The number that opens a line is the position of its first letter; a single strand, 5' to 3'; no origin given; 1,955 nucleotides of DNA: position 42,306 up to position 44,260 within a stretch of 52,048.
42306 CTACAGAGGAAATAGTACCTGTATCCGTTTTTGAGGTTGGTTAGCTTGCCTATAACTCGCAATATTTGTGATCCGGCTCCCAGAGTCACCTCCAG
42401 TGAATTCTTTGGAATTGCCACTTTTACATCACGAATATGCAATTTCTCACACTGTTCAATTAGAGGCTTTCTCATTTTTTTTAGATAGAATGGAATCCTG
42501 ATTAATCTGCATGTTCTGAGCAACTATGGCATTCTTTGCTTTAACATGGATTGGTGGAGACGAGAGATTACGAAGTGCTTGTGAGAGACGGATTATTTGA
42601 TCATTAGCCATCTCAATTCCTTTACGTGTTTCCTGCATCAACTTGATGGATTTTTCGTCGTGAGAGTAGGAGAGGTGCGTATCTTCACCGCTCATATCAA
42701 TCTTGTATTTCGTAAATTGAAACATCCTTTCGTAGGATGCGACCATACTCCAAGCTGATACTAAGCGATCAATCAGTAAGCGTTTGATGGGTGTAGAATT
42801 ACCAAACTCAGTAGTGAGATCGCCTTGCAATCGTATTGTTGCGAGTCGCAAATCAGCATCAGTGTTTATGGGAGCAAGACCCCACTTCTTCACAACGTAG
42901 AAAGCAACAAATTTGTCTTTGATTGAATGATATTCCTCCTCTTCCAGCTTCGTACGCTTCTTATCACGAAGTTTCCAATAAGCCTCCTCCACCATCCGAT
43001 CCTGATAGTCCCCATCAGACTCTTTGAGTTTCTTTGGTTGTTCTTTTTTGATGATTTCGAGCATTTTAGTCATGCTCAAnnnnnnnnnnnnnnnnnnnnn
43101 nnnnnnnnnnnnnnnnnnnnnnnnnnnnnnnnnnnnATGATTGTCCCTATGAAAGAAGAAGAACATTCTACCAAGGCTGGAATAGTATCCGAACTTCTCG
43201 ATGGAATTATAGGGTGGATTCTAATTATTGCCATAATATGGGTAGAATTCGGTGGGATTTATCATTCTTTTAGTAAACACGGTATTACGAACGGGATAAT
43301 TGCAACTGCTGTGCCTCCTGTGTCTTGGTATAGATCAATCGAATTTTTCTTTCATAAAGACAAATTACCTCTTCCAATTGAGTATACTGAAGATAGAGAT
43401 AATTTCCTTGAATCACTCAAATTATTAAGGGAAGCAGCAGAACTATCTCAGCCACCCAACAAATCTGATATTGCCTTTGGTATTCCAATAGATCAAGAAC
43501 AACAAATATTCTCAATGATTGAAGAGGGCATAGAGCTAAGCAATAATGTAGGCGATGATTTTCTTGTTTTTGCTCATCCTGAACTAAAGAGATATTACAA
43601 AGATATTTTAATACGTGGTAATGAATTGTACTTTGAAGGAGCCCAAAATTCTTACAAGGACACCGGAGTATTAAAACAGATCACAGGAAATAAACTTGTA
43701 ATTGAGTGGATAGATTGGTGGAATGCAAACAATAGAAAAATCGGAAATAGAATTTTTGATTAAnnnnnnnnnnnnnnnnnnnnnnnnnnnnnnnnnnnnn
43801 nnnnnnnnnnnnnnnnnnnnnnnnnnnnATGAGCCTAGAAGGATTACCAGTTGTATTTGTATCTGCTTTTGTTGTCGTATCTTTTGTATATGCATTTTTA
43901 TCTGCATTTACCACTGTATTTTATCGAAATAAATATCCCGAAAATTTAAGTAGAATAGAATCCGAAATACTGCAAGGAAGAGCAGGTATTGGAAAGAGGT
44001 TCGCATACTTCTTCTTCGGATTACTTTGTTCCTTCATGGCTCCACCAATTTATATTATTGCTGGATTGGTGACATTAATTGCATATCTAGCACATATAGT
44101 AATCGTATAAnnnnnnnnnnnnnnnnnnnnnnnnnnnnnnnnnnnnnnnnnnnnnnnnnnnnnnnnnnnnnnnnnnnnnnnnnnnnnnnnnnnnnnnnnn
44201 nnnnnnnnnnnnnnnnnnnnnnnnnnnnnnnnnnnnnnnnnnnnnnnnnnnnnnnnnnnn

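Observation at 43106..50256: Nine co-oriented copies of a 20-23-nt motif (consensus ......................) punctuate the small-gene array like cassette junctions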

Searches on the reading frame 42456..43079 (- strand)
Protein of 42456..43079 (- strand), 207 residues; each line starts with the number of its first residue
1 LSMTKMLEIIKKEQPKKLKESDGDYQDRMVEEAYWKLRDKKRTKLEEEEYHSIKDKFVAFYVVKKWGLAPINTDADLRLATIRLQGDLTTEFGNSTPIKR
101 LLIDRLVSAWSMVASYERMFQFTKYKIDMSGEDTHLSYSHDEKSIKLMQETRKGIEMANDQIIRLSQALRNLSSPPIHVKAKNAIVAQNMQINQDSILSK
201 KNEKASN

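Call 9: search_protein_families(library=pfam, proteins=[window:42456-43079:-], max_evalue=0.01)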
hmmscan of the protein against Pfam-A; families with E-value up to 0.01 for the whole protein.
window:42456-43079:- (207 aa): 0 families

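Call 46: search_protein_families(library=phrogs, proteins=[window:42456-43079:-], max_evalue=0.01)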
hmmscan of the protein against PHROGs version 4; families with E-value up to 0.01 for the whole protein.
window:42456-43079:- (207 aa): 0 families

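Call 78: search_solved_structures(query=window:42456-43079:-, max_evalue=10)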
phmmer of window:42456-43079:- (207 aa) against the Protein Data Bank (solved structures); distinct sequences matched with E-value up to 10: 2.
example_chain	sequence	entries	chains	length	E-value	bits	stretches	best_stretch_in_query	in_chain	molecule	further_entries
6ux2_A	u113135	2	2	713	0.77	12.8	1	100-170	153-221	Signal transducer and activator of transcription 2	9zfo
6wcz_A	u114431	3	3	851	0.86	12.7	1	100-170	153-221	Signal transducer and activator of transcription 2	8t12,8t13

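Call 81: find_homologous_proteins(query=window:42456-43073:-, max_evalue=0.00001)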
Query window:42456-43073:- (205 aa): 48 proteins with E <= 0.00001 among 134 candidates.
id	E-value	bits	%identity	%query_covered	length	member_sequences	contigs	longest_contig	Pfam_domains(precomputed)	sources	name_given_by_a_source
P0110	6.1e-126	435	100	99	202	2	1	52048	-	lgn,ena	-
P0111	5.8e-94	331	74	99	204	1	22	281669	-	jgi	jgi:hypothetical protein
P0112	9.7e-92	324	73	100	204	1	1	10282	-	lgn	-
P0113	5.5e-85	302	68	99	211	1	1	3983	-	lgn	-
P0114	2.5e-83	296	70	94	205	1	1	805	-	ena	-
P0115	1.2e-82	294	69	95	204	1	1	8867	-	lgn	-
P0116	2.1e-78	280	67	100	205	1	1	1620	-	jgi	jgi:hypothetical protein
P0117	8.5e-75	269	64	94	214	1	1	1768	-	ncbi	-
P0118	1.3e-74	268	65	94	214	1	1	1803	-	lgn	-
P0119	2.7e-74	267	65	95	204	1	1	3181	-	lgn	-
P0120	1.3e-71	258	63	94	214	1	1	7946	-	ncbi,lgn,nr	ncbi:MAG: hypothetical protein Q7S29_01115 [Candidatus Peribacter sp.]|nr:hypothetical protein [Cand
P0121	4.6e-71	256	62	94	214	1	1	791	-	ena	-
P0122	4.4e-69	250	63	94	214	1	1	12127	-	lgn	-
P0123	6.0e-69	250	60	92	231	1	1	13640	-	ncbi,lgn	-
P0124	1.2e-68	249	62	95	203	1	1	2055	-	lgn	-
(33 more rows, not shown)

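Call 82: find_encoding_contigs(protein=P0111, flank=10000, max_places=10)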
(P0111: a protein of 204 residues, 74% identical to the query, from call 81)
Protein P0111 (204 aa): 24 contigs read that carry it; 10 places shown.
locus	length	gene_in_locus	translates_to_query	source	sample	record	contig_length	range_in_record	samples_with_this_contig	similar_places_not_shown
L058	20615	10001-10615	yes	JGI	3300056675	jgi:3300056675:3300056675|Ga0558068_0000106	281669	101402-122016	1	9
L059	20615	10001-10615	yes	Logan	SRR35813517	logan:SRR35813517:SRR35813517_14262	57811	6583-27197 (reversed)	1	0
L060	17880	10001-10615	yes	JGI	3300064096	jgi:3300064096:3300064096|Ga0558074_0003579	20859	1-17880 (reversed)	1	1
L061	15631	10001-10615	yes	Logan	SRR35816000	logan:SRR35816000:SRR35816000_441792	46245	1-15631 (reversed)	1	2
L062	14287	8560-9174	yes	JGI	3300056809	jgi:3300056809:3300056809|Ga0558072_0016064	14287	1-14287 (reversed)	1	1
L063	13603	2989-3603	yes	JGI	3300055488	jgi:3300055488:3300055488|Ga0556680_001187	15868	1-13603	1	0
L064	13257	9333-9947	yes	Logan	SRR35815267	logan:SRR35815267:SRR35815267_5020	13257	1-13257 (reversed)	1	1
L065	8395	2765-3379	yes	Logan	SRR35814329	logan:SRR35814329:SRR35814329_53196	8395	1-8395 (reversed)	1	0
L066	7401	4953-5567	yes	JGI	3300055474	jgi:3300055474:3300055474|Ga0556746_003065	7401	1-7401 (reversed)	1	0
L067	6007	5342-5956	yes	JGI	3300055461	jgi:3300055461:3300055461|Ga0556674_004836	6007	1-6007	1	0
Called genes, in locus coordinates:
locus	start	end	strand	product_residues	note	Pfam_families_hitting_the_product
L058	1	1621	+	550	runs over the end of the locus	PF00239:Resolvase, PF07508:Recombinase, PF13408:Zn_ribbon_recom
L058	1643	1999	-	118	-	-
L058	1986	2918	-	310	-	PF10754:DUF2569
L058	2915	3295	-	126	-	PF20619:DUF6804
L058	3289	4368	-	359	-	PF00004:AAA, PF17862:AAA_lid_3 (weak)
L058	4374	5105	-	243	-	-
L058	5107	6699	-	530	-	-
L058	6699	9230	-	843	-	PF00012:HSP70, PF06723:MreB_Mbl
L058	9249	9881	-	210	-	-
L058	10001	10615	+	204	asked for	-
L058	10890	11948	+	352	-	-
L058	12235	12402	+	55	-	-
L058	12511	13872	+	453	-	-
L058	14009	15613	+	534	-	PF00239:Resolvase, PF07508:Recombinase, PF13408:Zn_ribbon_recom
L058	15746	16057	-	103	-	PF01809:YidD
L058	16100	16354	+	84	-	-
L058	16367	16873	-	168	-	-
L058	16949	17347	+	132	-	PF11969:DcpS_C, PF01230:HIT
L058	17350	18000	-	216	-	PF00702:Hydrolase, PF13419:HAD_2, PF13242:Hydrolase_like (weak)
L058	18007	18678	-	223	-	PF00702:Hydrolase, PF12710:HAD (weak), PF13419:HAD_2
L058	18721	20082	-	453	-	PF23459:S1_RRP5 (faint), PF21710:Spt6_S1 (faint), PF00575:S1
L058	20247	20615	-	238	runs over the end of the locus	PF26593:TraC-like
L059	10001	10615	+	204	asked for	-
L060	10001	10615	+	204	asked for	-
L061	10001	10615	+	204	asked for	-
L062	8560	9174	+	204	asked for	-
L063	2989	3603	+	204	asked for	-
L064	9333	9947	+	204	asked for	-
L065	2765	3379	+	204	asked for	-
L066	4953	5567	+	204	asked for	-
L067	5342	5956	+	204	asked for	-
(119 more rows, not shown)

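Call 92: predict_structure(alignment_id=A5)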
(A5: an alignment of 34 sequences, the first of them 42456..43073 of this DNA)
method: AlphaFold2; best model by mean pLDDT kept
length: 205 residues; sequences in the alignment: 34
mean_pLDDT: 84.2   pTM: 0.65
mean pLDDT of the five models: 84.2, 83.8, 83.8, 82.1, 80.8
residues with pLDDT >= 90: 71; 70-90: 105; 50-70: 27; < 50: 2
segments of 3 or more residues with pLDDT < 50: none
pLDDT, mean of each block of 10 residues (from residue 1): 78 90 89 86 89 85 71 86 92 89 93 93 85 85 94 96 93 74 73 62 52
secondary structure, 60 per line:
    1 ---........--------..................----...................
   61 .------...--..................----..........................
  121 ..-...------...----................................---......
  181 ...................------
elements in order: H4-11 H20-37 H42-61 H73-90 H95-122 E124-126 E133-135 H140-171 H175-199

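Call 94: fold_search(model_id=the predicted structure, library=pdb)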
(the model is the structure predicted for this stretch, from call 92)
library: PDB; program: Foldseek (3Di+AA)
matches with E <= 10: 361; with E <= 0.001: 0
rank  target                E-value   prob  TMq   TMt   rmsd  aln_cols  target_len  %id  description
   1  2zdi_B                1.7e-01  0.97  0.26  0.48  11.3       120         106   11  Crystal structure of Prefoldin from Pyrococcus horikoshii OT3 (released 2008-02-05)
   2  8k8v_A                2.2e-01  0.66  0.22  0.08  14.6       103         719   18  CryoEM structure of LonC protease hepatmer, apo state (released 2024-08-07)
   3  4bpd_B                2.6e-01  0.85  0.26  0.50   6.4       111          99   13  Structure determination of an integral membrane kinase (released 2014-05-07)
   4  4bpd_A                3.1e-01  0.66  0.28  0.43   8.0       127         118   12  Structure determination of an integral membrane kinase (released 2014-05-07)
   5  6r0z_G                3.1e-01  0.20  0.14  0.14  19.5       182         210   10  Thermus thermophilus V/A-type ATPase/synthase, rotational state 1L (released 2019-08-28)
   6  5dwk_C                3.2e-01  0.75  0.27  0.45   8.1       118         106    9  Diacylglycerol Kinase solved by multi crystal multi orientation native SAD (released 2016-03-23)
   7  3ze3_B                3.8e-01  0.90  0.30  0.54   6.9       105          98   17  Crystal structure of the integral membrane diacylglycerol kinase - delta7 (released 2013-05-22)
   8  3ze3_A                3.8e-01  0.75  0.29  0.46   9.0       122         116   16  Crystal structure of the integral membrane diacylglycerol kinase - delta7 (released 2013-05-22)
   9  5knb_G                4.0e-01  0.63  0.26  0.33  16.6       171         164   15  Crystal structure of the 2 ADP-bound V1 complex (released 2016-11-02)
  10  5dwk_A                4.3e-01  0.89  0.29  0.54   6.5       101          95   16  Diacylglycerol Kinase solved by multi crystal multi orientation native SAD (released 2016-03-23)
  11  4brr_B                4.3e-01  0.89  0.29  0.53   6.4       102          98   17  Crystal structure of the integral membrane diacylglycerol kinase - delta 7.79 (released 2014-06-18)
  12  8k91_A                4.5e-01  0.63  0.23  0.08  14.6       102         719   16  CryoEM structure of LonC S582A hepatmer with Lysozyme (released 2024-08-07)
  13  3ze3_D                5.6e-01  0.80  0.29  0.49   8.8       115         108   14  Crystal structure of the integral membrane diacylglycerol kinase - delta7 (released 2013-05-22)
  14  3ze5_C                6.6e-01  0.66  0.28  0.49   8.4       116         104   10  Crystal structure of the integral membrane diacylglycerol kinase - delta4 (released 2013-05-22)
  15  6wlz_G                6.9e-01  0.18  0.15  0.15  15.3       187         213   10  The V1 region of human V-ATPase in state 1 (focused refinement) (released 2020-11-11)
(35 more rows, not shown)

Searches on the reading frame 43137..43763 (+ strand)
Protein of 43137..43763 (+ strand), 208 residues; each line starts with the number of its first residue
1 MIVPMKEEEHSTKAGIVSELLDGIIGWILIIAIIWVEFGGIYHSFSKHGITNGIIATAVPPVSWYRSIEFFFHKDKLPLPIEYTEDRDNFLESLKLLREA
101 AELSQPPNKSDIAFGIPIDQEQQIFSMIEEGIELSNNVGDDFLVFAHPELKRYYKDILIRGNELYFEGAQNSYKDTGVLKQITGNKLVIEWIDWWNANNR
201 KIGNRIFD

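Call 11: search_protein_families(library=pfam, proteins=[window:43137-43763:+], max_evalue=0.01)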
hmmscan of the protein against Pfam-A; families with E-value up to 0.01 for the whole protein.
window:43137-43763:+ (208 aa): 0 families

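Call 46: search_protein_families(library=phrogs, proteins=[window:43137-43763:+], max_evalue=0.01)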
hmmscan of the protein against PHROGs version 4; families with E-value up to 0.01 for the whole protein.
window:43137-43763:+ (208 aa): 0 families

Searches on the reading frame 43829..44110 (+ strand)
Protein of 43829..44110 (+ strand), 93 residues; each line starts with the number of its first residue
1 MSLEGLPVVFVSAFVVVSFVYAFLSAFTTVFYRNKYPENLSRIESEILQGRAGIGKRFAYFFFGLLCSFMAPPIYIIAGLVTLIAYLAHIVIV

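Call 11: search_protein_families(library=pfam, proteins=[window:43829-44110:+], max_evalue=0.01)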
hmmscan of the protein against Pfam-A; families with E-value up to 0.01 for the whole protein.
window:43829-44110:+ (93 aa): 0 families

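Call 44: find_encoding_contigs(protein=window:43829-44110:+, flank=10000, max_places=10)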
Protein window:43829-44110:+ (93 aa): 3 contigs read that carry it; 3 places shown.
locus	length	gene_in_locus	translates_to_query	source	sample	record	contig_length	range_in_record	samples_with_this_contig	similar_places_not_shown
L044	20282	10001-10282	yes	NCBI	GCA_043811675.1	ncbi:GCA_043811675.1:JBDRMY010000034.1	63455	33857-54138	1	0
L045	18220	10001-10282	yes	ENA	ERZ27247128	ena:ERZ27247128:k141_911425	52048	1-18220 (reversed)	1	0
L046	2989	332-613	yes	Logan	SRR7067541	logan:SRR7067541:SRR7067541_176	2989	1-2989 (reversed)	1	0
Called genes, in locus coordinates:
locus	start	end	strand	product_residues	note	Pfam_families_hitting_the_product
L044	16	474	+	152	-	PF07963:N_methyl (weak)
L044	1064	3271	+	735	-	PF02743:dCache_1, PF00989:PAS (weak), PF08448:PAS_4 (weak), PF12860:PAS_7 (weak), PF13426:PAS_9 (weak), PF00512:HisKA, PF02518:HATPase_c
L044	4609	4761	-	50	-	-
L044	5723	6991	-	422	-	-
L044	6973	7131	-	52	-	-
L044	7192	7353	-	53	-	-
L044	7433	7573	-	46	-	-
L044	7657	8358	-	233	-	-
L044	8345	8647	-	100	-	-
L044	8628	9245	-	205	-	-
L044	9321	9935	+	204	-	-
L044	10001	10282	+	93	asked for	-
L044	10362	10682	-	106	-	-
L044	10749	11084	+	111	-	-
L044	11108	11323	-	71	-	-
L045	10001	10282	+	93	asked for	-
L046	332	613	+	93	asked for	-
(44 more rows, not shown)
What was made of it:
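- Checked: Gene callers start that gene at 45151, giving 71 aa (call 44), and that start has its own TATACT box 6 nt upstream.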
